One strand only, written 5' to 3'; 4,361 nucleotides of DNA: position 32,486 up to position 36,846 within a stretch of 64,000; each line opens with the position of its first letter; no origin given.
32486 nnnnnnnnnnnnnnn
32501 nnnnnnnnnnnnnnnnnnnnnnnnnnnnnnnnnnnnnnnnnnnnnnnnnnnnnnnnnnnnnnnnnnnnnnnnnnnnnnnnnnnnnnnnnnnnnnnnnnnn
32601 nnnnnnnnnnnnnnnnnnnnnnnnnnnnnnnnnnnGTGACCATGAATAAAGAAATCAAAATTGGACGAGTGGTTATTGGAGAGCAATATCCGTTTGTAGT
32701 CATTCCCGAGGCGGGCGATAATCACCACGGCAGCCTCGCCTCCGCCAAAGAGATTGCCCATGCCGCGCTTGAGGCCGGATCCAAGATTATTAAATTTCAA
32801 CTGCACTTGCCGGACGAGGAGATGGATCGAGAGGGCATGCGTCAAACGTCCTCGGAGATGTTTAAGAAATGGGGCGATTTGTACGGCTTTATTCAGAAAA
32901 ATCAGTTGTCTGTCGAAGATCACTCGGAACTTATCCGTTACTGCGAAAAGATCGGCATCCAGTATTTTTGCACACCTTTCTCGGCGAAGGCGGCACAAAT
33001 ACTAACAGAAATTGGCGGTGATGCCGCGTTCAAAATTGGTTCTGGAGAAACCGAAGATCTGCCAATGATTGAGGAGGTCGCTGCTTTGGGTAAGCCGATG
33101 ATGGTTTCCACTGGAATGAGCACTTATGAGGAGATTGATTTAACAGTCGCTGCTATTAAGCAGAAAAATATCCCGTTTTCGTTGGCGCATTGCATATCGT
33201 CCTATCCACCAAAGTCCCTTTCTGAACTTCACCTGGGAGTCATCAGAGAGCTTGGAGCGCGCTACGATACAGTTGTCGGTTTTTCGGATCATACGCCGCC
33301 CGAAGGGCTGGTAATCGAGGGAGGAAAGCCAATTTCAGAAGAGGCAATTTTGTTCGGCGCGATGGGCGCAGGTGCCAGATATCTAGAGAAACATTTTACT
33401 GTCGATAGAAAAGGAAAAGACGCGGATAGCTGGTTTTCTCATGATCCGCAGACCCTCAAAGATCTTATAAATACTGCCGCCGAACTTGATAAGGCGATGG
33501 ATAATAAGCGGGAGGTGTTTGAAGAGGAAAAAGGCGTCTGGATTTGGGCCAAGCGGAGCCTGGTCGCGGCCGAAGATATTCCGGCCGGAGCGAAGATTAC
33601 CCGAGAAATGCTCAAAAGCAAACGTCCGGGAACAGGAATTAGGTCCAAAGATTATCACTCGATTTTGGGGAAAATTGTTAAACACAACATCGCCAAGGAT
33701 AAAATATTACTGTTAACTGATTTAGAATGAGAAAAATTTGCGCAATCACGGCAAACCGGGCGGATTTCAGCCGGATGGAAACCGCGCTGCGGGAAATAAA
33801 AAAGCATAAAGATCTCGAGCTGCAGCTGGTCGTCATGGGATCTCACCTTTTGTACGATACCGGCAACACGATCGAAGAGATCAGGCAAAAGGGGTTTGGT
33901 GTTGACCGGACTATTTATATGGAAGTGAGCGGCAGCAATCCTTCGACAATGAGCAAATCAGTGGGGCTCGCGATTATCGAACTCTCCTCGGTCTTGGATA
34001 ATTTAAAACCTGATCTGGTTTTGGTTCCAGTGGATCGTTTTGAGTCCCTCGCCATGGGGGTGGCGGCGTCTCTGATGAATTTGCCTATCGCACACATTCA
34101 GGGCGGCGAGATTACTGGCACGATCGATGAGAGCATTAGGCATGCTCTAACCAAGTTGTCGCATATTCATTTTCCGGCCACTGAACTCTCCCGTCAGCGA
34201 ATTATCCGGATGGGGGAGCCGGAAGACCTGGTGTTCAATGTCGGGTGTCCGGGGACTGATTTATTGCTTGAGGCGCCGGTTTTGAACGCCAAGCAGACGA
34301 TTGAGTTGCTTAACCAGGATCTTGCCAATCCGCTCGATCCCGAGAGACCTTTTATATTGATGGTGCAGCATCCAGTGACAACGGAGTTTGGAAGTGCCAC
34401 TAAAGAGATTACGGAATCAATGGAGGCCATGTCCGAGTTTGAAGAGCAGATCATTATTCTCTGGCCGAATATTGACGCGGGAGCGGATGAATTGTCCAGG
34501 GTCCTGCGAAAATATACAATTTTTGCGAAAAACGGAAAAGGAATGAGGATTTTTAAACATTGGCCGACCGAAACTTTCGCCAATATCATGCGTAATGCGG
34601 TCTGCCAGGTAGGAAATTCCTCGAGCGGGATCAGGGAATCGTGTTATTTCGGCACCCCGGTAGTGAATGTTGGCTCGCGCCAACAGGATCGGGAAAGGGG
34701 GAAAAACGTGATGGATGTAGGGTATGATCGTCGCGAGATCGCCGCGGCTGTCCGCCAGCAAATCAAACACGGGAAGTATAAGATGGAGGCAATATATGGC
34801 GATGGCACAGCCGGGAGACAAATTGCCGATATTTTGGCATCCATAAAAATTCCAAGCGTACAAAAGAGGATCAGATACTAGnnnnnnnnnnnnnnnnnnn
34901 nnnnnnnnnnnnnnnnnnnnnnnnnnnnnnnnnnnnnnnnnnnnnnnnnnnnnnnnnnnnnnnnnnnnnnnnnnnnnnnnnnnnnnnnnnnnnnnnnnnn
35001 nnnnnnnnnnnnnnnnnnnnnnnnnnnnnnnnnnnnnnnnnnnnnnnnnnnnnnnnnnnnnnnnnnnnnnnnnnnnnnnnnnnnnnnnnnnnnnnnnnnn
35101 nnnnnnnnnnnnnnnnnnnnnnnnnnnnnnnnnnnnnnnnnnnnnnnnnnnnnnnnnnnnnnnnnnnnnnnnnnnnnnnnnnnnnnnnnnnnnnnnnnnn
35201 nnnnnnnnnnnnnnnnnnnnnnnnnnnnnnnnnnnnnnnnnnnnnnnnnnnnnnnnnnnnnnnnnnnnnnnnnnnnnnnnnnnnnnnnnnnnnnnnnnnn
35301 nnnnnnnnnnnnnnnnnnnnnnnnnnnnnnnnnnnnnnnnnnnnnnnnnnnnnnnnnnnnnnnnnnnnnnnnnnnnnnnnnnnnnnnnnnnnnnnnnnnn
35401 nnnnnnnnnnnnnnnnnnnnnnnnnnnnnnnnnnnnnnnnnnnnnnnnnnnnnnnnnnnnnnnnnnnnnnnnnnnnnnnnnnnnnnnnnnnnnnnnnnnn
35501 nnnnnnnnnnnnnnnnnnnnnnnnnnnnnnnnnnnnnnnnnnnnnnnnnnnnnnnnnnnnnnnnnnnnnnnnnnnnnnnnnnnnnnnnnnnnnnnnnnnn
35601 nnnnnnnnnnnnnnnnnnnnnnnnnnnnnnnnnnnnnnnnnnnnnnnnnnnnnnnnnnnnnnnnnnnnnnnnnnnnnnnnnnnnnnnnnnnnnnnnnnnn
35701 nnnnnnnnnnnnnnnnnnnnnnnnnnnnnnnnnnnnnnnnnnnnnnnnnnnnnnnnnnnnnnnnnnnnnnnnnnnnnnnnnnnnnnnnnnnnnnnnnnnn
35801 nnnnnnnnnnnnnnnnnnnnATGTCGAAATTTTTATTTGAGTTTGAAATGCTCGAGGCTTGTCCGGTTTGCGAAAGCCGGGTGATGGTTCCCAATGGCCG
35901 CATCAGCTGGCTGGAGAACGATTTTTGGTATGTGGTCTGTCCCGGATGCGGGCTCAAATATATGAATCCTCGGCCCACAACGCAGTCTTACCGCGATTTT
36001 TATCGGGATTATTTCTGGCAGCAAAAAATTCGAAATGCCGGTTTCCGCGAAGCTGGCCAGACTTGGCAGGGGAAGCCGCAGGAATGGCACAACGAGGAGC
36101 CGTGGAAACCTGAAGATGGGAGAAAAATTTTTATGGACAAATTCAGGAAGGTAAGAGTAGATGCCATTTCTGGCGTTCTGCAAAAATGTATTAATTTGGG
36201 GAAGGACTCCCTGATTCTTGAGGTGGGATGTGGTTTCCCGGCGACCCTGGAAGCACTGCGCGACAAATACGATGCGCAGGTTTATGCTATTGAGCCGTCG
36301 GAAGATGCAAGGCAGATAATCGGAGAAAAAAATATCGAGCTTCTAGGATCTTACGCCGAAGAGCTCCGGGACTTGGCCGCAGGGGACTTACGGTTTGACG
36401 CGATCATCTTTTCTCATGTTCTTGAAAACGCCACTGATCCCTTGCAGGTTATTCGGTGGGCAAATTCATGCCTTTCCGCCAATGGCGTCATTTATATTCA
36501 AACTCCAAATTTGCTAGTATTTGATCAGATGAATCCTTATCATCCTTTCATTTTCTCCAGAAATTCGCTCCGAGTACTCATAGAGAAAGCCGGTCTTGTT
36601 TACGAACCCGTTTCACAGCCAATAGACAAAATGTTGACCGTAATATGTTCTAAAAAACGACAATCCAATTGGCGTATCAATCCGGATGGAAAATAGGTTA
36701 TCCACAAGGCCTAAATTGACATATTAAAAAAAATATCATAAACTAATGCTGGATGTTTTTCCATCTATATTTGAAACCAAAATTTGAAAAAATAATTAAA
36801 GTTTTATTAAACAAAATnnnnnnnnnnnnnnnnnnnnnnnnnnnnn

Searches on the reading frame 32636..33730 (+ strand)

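Call 7: search_protein_families(library=pfam, proteins=[window:32636-33730:+], max_evalue=0.001)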
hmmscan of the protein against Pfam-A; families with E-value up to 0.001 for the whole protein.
window:32636-33730:+ (364 aa): 2 families
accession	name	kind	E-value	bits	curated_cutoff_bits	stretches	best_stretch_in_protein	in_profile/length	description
PF03102.20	NeuB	-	6.7e-57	193.2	22.1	1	42-291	3-239/241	NeuB family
PF08666.17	SAF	-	6.2e-12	46.3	21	1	307-364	2-63/63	SAF domain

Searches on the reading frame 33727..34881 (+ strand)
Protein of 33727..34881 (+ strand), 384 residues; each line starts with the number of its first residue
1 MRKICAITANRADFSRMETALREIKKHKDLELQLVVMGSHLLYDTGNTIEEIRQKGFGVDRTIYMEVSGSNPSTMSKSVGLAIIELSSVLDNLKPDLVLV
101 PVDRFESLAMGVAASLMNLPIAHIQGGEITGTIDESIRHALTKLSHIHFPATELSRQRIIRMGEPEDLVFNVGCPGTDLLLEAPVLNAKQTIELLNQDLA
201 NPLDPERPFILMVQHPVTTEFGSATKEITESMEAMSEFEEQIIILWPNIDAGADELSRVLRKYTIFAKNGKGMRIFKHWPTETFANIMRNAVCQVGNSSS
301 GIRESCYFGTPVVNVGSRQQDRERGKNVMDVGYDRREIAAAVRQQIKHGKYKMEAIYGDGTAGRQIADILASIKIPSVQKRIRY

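Call 7: search_protein_families(library=pfam, proteins=[window:33727-34881:+], max_evalue=0.001)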
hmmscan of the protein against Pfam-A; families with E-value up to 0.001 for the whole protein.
window:33727-34881:+ (384 aa): 1 family
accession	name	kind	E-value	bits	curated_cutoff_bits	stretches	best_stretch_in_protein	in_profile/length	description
PF02350.25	Epimerase_2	-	5.9e-74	249.4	30.6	1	22-370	1-346/347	UDP-N-acetylglucosamine 2-epimerase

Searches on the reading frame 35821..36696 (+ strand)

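Call 5: search_protein_families(library=pfam, proteins=[window:35821-36696:+], max_evalue=0.01)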
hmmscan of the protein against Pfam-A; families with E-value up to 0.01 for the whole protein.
window:35821-36696:+ (291 aa): 6 families
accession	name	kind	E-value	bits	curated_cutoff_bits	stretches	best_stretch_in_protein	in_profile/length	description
PF13489.12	Methyltransf_23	-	5.9e-16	59.1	27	1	126-261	20-161/164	Methyltransferase domain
PF08241.18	Methyltransf_11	-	6.4e-10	40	21.2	1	133-226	1-95/95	Methyltransferase domain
PF08242.18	Methyltransf_12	-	1.1e-08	36.1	30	1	133-224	1-98/98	Methyltransferase domain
PF13649.12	Methyltransf_25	-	5e-07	30.8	27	1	132-222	1-97/97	Methyltransferase domain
PF13847.12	Methyltransf_31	-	6.6e-06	26.3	27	1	131-230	6-113/145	Methyltransferase domain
PF07021.18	MetW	-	0.0058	16.7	21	1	129-211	14-95/193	Methionine biosynthesis protein MetW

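Call 6: search_protein_families(library=ncbifam, proteins=[window:35821-36696:+], max_evalue=0.01)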
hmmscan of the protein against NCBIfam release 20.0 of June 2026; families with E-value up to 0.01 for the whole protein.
window:35821-36696:+ (291 aa): 8 families
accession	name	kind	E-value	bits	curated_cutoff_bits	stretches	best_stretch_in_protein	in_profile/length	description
NF045667.1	MTase_DVU1556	equivalog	7.9e-09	35.3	155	1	122-226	16-119/213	DVU_1556 family methyltransferase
TIGR01983.1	UbiG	equivalog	4.1e-08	32.8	102.95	1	94-230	11-155/228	bifunctional 2-polyprenyl-6-hydroxyphenol methylase/3-demethylubiquinol 3-O-methyltransferase UbiG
NF009623.0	PRK13130.1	equivalog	0.0001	22.3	68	0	39-71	19-51/56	RNA-protein complex protein Nop10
TIGR02081.1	metW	equivalog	0.0007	19.2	189.5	1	128-212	13-96/194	methionine biosynthesis protein MetW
NF041675.1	sarc_dimgly_tmase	equivalog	0.0015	18.5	550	1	120-201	58-139/278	sarcosine/dimethylglycine N-methyltransferase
NF008686.0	PRK11705.1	equivalog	0.0019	17.3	400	1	124-228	163-267/383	cyclopropane fatty acyl phospholipid synthase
TIGR02072.1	BioC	equivalog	0.0027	17.6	184.95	1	129-228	35-134/244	malonyl-ACP O-methyltransferase BioC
NF043040.1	corrin_prot_MT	hypoth_equivalog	0.0053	16.2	180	1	128-226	41-147/216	corrinoid protein-associated methyltransferase CpaM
